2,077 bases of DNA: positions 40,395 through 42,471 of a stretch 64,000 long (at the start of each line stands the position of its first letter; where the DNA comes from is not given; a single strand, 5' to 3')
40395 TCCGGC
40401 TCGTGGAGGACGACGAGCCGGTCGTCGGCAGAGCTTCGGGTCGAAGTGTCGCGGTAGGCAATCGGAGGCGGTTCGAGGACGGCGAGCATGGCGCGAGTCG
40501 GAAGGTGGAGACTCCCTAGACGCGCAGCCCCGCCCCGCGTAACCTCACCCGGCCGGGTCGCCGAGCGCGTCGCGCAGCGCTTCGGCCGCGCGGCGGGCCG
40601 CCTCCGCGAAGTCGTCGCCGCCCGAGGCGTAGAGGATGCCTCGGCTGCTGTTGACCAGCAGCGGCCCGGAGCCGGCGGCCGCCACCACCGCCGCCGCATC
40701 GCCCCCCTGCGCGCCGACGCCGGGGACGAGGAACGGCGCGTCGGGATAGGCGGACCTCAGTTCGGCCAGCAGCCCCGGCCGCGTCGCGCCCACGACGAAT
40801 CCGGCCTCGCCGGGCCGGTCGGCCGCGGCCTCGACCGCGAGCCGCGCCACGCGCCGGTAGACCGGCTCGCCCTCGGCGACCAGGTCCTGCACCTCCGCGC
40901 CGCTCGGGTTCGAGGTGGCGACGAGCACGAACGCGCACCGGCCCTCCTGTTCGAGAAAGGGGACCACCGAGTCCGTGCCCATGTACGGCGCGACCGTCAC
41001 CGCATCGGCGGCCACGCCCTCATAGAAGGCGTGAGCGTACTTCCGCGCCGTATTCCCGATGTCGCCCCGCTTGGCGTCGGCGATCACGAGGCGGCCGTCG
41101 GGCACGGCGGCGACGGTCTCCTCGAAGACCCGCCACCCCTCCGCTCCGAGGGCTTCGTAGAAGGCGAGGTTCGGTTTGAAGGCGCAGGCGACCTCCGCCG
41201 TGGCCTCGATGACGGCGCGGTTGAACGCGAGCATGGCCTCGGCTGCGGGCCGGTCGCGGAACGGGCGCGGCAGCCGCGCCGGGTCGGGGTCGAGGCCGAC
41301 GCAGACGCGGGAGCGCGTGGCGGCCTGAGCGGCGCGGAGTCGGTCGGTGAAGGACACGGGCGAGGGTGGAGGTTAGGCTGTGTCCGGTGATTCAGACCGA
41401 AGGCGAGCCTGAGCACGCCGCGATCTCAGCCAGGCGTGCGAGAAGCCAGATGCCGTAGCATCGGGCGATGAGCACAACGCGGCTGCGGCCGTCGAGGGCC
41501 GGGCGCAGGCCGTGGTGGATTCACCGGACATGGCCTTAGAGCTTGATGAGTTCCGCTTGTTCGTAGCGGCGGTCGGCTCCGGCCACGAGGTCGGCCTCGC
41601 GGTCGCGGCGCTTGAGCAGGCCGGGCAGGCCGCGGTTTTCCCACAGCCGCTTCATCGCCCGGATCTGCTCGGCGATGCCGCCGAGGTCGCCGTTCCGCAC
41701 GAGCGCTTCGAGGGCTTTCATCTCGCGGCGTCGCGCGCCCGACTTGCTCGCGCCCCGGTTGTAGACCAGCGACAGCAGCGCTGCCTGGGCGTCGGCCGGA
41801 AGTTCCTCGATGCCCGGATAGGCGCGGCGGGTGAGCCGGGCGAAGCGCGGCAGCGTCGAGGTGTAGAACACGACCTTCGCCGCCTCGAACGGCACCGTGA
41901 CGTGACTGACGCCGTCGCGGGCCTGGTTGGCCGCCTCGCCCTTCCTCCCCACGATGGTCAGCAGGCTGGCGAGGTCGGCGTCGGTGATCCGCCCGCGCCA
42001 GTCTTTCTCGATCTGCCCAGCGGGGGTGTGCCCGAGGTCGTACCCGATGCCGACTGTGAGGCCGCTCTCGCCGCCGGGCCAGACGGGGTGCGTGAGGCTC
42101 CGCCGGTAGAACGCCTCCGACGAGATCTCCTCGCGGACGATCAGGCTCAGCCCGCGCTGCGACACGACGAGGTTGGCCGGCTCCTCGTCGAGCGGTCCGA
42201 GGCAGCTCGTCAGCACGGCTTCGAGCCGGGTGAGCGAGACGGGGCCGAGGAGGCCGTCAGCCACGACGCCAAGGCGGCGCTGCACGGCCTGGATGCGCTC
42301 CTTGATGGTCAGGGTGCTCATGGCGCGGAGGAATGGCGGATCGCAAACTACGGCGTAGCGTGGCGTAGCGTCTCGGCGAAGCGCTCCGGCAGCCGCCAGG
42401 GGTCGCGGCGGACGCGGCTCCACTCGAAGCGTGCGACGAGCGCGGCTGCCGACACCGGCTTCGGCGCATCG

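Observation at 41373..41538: Both MITE insertions used a stop codon as the target site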

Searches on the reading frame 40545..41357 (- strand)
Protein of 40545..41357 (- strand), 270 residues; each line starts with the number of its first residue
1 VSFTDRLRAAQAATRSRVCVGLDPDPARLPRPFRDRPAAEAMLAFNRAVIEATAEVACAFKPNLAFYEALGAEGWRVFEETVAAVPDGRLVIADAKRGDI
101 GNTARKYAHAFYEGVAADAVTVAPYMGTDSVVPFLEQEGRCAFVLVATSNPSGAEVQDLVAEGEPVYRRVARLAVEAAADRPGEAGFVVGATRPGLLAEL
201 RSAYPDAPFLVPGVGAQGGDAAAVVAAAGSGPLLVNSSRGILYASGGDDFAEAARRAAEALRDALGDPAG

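Call 28: find_related_loci(query=window:40545-41357:-, collection=genome_contigs, flank=3000)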
Query window:40545-41357:- (270 aa) in genome_contigs; peptide patterns used: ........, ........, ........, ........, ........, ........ (x = any residue, [..] = any of these).
598 stretches matched a pattern (row limit reached: there are more); 38 encode a relative of the query (tblastn E <= 1e-3); 38 distinct loci.
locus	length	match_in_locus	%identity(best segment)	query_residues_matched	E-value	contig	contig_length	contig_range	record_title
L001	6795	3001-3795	51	1-266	2e-76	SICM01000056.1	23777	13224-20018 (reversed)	MAG: Candidatus Latescibacterota bacterium isolate Baikal-deep-G205 BACOMB-C9975, whole genome shotgun sequence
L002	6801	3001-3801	51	1-266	3e-75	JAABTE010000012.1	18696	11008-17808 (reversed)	MAG: Desulfobacteraceae bacterium isolate S20.Bin200 Scaffold_12, whole genome shotgun sequence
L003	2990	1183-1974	50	1-265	1e-70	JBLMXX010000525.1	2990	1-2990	MAG: Acidobacteriota bacterium isolate MAG244 PRJNA957066_bin26_renamed_524, whole genome shotgun sequence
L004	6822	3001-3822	49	1-265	3e-69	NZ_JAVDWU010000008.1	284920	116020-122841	Hydrogenophaga palleronii strain 4249 Ga0454477_08, whole genome shotgun sequence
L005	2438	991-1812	49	1-265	3e-70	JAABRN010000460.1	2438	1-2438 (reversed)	MAG: Hydrogenophaga sp. isolate S07.Bin102 Scaffold_448, whole genome shotgun sequence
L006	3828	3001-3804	47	2-265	2e-68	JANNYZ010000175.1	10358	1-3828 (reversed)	MAG: Polaromonas sp. isolate VAR_25_metabat_291 VAR_25_k141_1877826, whole genome shotgun sequence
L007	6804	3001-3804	47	2-265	2e-67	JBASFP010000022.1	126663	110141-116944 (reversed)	MAG: Polaromonas sp. isolate MFD03500_ilm_asm_bin11 k127_74267, whole genome shotgun sequence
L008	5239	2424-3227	47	2-265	1e-67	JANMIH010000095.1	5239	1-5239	MAG: Polaromonas sp. isolate OTE_70_metabat_118_sub OTE_70_k141_1564371, whole genome shotgun sequence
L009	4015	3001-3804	47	2-265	2e-67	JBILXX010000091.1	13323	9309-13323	MAG: Polaromonas sp. isolate ME2018-11-08GD_3300042901_group8_bin35 Rohwer_bin2203_scaffold_2687_c1, whole genome shotgu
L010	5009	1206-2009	47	2-265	2e-67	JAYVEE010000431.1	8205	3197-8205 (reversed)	MAG: Polaromonas sp. isolate GL34_UP_metabinner_10_sub GL34_UP_metabinner_10_sub_430, whole genome shotgun sequence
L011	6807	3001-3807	47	1-265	3e-67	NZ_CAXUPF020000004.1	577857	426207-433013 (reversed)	Polaromonas sp. LjRoot131 LJR131c4, whole genome shotgun sequence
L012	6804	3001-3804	47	2-265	6e-67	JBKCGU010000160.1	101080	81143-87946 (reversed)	MAG: Polaromonas sp. isolate samp_4305_semibin_24 samp_4305_1199773, whole genome shotgun sequence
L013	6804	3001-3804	47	2-265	4e-67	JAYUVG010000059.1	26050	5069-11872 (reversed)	MAG: Polaromonas sp. isolate GL124_DN_metabat_88_sub GL124_DN_metabat_88_sub_58, whole genome shotgun sequence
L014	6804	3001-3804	46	2-265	6e-66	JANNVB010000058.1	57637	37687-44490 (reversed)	MAG: Polaromonas sp. isolate VAR_34_metabat_99 VAR_34_k141_3149114, whole genome shotgun sequence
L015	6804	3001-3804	47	2-266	9e-66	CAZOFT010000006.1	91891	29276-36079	MAG TPA_asm: uncultured Gammaproteobacteria bacterium isolate SRP300315_co1_15 genome assembly, contig: NODE_123_length_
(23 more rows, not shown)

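Call 74: search_protein_families(library=pfam, proteins=[window:40545-41357:-])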
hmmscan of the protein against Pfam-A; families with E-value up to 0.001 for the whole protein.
window:40545-41357:- (270 aa): 1 family
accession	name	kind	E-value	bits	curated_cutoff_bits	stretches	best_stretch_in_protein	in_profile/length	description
PF00215.30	OMPdecase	-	8.4e-30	104.7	27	1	16-245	1-212/221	Orotidine 5'-phosphate decarboxylase / HUMPS family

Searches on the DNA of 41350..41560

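Call 16: search_rna_families(source=window, start=41350, end=41560, threshold=evalue, max_evalue=10, show_alignments=3)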
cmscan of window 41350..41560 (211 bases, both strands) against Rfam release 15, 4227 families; matches with E-value up to 10: 1.
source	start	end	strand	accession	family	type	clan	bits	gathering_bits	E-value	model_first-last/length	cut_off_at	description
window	41396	41452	+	RF01276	sR53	Gene; snRNA; snoRNA; CD-box;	-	14.3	49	0.29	1-60/60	no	Small nucleolar RNA sR53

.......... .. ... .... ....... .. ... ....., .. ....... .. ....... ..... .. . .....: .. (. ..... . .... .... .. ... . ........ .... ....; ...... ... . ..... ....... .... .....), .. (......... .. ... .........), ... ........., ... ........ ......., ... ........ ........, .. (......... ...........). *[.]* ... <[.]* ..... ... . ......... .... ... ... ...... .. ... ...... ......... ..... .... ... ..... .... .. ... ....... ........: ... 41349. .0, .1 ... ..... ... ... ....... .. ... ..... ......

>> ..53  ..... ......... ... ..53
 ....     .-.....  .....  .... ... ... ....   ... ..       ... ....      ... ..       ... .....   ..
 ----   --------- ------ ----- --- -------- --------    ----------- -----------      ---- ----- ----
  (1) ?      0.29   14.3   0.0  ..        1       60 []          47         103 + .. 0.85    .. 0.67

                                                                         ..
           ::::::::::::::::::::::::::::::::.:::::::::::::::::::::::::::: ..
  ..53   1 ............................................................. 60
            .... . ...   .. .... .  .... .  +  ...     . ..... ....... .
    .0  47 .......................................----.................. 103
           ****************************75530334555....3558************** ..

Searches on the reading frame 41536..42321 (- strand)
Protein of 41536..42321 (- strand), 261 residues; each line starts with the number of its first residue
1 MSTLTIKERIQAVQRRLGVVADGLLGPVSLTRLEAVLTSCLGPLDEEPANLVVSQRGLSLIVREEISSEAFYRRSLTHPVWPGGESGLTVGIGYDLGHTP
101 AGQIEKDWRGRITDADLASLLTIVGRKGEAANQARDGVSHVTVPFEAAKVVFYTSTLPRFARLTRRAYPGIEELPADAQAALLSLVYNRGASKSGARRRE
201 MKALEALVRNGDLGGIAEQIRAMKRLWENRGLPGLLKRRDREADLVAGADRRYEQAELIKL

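Call 74: search_protein_families(library=pfam, proteins=[window:41536-42321:-])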
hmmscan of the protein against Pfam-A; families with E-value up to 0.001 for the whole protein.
window:41536-42321:- (261 aa): 1 family
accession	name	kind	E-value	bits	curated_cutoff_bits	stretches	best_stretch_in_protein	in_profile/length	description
PF00959.24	Phage_lysozyme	-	2.5e-05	25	22.3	1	157-242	48-125/125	Phage lysozyme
